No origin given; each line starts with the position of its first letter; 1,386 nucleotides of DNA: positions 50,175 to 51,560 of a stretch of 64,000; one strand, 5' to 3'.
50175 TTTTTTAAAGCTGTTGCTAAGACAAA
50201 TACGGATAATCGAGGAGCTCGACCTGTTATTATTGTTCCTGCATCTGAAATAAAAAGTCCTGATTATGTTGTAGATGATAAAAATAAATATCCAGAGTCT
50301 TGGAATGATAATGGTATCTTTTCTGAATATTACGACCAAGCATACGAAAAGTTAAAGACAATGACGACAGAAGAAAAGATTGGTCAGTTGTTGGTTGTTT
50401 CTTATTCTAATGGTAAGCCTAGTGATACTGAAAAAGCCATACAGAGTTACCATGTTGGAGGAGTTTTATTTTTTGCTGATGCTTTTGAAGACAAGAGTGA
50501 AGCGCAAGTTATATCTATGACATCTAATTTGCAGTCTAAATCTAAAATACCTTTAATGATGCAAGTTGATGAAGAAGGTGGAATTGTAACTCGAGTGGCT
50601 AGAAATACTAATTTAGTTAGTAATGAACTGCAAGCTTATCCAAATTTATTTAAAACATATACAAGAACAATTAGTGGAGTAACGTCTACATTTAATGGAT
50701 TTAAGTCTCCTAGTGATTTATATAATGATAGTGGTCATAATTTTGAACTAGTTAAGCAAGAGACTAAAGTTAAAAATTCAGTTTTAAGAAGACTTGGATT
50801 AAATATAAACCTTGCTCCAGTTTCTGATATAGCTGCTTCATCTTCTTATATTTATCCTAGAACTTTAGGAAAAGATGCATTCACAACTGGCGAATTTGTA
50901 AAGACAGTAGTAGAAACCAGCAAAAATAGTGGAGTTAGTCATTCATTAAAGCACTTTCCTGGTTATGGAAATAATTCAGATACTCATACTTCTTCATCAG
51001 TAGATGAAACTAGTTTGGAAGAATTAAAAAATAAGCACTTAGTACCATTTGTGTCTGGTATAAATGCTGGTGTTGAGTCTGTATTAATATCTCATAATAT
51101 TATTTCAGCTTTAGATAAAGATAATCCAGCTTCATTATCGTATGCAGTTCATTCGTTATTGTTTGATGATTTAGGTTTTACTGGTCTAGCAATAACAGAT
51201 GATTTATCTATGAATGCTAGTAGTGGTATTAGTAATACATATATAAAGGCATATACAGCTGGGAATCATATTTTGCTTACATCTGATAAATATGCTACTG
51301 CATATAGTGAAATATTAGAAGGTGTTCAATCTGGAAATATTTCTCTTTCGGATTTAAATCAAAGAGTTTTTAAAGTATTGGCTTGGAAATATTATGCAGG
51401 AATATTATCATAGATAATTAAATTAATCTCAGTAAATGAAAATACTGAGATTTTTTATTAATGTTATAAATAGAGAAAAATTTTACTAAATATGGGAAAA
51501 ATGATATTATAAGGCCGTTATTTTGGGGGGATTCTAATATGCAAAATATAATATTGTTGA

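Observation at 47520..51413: Giant SipW-cognate protein combining repeat modules with a GH3 (NagZ-like) N-acetylhexosaminidase domain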

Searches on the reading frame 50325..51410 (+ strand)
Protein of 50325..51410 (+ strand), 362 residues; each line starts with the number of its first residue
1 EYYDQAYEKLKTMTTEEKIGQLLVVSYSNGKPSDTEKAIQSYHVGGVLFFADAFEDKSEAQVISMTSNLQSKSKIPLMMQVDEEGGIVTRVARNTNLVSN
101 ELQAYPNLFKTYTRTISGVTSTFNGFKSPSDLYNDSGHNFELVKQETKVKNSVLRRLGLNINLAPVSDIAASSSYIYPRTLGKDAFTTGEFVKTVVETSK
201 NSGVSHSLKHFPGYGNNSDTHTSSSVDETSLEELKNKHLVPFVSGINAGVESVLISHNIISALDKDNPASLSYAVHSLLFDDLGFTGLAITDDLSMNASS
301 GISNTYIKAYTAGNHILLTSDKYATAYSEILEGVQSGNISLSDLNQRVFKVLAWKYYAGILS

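Call 10: search_solved_structures(query=window:50325-51410:+, show_alignments=3, max_evalue=1e-10)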
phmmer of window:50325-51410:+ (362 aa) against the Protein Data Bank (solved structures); distinct sequences matched with E-value up to 1e-10: 25.
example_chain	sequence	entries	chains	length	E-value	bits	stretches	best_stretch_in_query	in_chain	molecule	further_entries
6k5j_A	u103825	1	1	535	3.5e-35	125.1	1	139-356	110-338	GH3 beta-N-acetylglucosaminidase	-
4yyf_A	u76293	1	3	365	4.3e-25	92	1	153-340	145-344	Beta-N-acetylhexosaminidase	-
6gfv_A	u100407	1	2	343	2.7e-24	89.4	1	144-354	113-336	Probable conserved lipoprotein LpqI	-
3bmx_A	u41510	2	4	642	1.3e-22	83.9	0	152-359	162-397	Uncharacterized lipoprotein ybbD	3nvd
3lk6_A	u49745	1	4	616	5.3e-22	81.8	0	152-359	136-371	Lipoprotein ybbD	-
4gyj_A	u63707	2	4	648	6.6e-22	81.5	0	152-359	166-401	Uncharacterized lipoprotein ybbD | Glycoside Hydrolase NagZ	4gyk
4zm6_A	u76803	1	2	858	3.4e-21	79.2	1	153-351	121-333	N-acetyl-beta-D glucosaminidase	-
5bu9_A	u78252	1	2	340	7e-21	78.1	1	153-322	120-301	Beta-N-acetylhexosaminidase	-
1y65_A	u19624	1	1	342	2e-17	66.8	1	129-332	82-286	Beta-hexosaminidase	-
1tr9_A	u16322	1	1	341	2e-17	66.8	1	129-332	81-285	Beta-hexosaminidase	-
2oxn_A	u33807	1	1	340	2.1e-17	66.7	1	129-331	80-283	Beta-hexosaminidase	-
3sql_A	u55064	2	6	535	9.8e-17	64.5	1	156-351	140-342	Glycosyl hydrolase family 3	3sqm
3tev_A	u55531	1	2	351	1.2e-16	64.2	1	151-319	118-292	Glycosyl hyrolase, family 3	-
7vi6_A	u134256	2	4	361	1.9e-16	63.5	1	152-299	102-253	Beta-N-acetylhexosaminidase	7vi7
3gs6_A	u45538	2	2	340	2.6e-16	63.1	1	129-332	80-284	Beta-hexosaminidase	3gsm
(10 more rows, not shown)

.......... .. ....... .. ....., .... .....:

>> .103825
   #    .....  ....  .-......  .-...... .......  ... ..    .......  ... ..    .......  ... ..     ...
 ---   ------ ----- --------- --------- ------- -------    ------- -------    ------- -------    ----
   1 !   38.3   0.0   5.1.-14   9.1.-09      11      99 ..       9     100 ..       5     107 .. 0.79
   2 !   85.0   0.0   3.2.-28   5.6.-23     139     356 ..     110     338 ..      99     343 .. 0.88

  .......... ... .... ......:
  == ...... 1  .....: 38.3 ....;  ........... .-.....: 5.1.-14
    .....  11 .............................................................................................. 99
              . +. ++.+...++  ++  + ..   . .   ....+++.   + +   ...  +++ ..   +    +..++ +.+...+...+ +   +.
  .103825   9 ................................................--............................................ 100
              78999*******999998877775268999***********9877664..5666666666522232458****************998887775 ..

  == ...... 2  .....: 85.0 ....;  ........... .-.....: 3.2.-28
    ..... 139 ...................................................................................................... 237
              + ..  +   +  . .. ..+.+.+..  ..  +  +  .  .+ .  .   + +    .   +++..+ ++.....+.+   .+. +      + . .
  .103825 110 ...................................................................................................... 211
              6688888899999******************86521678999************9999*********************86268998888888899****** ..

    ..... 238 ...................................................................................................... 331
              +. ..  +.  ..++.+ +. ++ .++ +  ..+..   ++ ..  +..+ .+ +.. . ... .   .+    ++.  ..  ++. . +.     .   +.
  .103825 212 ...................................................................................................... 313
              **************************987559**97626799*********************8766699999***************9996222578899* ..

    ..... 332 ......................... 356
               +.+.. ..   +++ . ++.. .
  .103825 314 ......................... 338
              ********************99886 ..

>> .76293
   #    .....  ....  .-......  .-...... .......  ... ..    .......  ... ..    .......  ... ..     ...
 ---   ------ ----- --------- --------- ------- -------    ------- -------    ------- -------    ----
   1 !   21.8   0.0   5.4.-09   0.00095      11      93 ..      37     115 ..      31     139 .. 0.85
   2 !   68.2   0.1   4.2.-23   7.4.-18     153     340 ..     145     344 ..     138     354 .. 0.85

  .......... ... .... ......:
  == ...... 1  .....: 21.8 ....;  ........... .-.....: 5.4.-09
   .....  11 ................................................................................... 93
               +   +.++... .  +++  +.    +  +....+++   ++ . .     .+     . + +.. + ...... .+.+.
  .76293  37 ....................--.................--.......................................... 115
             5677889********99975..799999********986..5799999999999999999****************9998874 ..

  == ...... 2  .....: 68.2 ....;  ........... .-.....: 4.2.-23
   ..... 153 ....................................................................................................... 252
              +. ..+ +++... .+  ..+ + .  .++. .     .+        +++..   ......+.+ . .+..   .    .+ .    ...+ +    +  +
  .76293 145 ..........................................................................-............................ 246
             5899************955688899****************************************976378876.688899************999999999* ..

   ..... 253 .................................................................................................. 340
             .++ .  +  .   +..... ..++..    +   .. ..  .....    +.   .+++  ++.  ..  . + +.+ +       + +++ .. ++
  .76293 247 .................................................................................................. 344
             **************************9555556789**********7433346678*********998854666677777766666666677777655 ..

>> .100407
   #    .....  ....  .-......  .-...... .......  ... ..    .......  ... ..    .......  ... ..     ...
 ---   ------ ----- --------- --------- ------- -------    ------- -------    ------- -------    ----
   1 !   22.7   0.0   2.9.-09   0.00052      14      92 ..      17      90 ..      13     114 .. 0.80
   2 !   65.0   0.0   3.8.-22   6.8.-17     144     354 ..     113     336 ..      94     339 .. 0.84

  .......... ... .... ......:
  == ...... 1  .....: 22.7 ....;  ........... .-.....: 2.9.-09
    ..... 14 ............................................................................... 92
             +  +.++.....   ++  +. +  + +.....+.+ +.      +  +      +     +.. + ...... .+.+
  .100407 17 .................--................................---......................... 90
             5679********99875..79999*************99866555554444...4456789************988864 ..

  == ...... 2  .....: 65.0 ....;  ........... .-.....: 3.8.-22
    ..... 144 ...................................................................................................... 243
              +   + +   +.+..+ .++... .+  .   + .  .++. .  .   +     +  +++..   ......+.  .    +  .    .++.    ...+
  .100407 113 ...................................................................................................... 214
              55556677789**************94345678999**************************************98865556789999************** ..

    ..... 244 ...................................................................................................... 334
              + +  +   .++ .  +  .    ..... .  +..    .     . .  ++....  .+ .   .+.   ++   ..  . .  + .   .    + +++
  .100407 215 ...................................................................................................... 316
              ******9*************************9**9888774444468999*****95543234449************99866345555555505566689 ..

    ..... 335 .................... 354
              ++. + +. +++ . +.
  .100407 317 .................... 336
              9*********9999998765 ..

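Call 82: search_solved_structures(query=window:50325-51410:+, show_alignments=5, max_evalue=1e-21)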
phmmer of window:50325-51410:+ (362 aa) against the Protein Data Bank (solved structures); distinct sequences matched with E-value up to 1e-21: 6.
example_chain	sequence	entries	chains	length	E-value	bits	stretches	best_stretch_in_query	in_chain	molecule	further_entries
6k5j_A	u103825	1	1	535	3.5e-35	125.1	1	139-356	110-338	GH3 beta-N-acetylglucosaminidase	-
4yyf_A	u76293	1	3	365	4.3e-25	92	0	153-340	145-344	Beta-N-acetylhexosaminidase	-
6gfv_A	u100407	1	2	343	2.7e-24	89.4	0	144-354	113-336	Probable conserved lipoprotein LpqI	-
3bmx_A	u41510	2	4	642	1.3e-22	83.9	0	152-359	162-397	Uncharacterized lipoprotein ybbD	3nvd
3lk6_A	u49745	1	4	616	5.3e-22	81.8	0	152-359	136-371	Lipoprotein ybbD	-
4gyj_A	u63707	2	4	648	6.6e-22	81.5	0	152-359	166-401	Uncharacterized lipoprotein ybbD | Glycoside Hydrolase NagZ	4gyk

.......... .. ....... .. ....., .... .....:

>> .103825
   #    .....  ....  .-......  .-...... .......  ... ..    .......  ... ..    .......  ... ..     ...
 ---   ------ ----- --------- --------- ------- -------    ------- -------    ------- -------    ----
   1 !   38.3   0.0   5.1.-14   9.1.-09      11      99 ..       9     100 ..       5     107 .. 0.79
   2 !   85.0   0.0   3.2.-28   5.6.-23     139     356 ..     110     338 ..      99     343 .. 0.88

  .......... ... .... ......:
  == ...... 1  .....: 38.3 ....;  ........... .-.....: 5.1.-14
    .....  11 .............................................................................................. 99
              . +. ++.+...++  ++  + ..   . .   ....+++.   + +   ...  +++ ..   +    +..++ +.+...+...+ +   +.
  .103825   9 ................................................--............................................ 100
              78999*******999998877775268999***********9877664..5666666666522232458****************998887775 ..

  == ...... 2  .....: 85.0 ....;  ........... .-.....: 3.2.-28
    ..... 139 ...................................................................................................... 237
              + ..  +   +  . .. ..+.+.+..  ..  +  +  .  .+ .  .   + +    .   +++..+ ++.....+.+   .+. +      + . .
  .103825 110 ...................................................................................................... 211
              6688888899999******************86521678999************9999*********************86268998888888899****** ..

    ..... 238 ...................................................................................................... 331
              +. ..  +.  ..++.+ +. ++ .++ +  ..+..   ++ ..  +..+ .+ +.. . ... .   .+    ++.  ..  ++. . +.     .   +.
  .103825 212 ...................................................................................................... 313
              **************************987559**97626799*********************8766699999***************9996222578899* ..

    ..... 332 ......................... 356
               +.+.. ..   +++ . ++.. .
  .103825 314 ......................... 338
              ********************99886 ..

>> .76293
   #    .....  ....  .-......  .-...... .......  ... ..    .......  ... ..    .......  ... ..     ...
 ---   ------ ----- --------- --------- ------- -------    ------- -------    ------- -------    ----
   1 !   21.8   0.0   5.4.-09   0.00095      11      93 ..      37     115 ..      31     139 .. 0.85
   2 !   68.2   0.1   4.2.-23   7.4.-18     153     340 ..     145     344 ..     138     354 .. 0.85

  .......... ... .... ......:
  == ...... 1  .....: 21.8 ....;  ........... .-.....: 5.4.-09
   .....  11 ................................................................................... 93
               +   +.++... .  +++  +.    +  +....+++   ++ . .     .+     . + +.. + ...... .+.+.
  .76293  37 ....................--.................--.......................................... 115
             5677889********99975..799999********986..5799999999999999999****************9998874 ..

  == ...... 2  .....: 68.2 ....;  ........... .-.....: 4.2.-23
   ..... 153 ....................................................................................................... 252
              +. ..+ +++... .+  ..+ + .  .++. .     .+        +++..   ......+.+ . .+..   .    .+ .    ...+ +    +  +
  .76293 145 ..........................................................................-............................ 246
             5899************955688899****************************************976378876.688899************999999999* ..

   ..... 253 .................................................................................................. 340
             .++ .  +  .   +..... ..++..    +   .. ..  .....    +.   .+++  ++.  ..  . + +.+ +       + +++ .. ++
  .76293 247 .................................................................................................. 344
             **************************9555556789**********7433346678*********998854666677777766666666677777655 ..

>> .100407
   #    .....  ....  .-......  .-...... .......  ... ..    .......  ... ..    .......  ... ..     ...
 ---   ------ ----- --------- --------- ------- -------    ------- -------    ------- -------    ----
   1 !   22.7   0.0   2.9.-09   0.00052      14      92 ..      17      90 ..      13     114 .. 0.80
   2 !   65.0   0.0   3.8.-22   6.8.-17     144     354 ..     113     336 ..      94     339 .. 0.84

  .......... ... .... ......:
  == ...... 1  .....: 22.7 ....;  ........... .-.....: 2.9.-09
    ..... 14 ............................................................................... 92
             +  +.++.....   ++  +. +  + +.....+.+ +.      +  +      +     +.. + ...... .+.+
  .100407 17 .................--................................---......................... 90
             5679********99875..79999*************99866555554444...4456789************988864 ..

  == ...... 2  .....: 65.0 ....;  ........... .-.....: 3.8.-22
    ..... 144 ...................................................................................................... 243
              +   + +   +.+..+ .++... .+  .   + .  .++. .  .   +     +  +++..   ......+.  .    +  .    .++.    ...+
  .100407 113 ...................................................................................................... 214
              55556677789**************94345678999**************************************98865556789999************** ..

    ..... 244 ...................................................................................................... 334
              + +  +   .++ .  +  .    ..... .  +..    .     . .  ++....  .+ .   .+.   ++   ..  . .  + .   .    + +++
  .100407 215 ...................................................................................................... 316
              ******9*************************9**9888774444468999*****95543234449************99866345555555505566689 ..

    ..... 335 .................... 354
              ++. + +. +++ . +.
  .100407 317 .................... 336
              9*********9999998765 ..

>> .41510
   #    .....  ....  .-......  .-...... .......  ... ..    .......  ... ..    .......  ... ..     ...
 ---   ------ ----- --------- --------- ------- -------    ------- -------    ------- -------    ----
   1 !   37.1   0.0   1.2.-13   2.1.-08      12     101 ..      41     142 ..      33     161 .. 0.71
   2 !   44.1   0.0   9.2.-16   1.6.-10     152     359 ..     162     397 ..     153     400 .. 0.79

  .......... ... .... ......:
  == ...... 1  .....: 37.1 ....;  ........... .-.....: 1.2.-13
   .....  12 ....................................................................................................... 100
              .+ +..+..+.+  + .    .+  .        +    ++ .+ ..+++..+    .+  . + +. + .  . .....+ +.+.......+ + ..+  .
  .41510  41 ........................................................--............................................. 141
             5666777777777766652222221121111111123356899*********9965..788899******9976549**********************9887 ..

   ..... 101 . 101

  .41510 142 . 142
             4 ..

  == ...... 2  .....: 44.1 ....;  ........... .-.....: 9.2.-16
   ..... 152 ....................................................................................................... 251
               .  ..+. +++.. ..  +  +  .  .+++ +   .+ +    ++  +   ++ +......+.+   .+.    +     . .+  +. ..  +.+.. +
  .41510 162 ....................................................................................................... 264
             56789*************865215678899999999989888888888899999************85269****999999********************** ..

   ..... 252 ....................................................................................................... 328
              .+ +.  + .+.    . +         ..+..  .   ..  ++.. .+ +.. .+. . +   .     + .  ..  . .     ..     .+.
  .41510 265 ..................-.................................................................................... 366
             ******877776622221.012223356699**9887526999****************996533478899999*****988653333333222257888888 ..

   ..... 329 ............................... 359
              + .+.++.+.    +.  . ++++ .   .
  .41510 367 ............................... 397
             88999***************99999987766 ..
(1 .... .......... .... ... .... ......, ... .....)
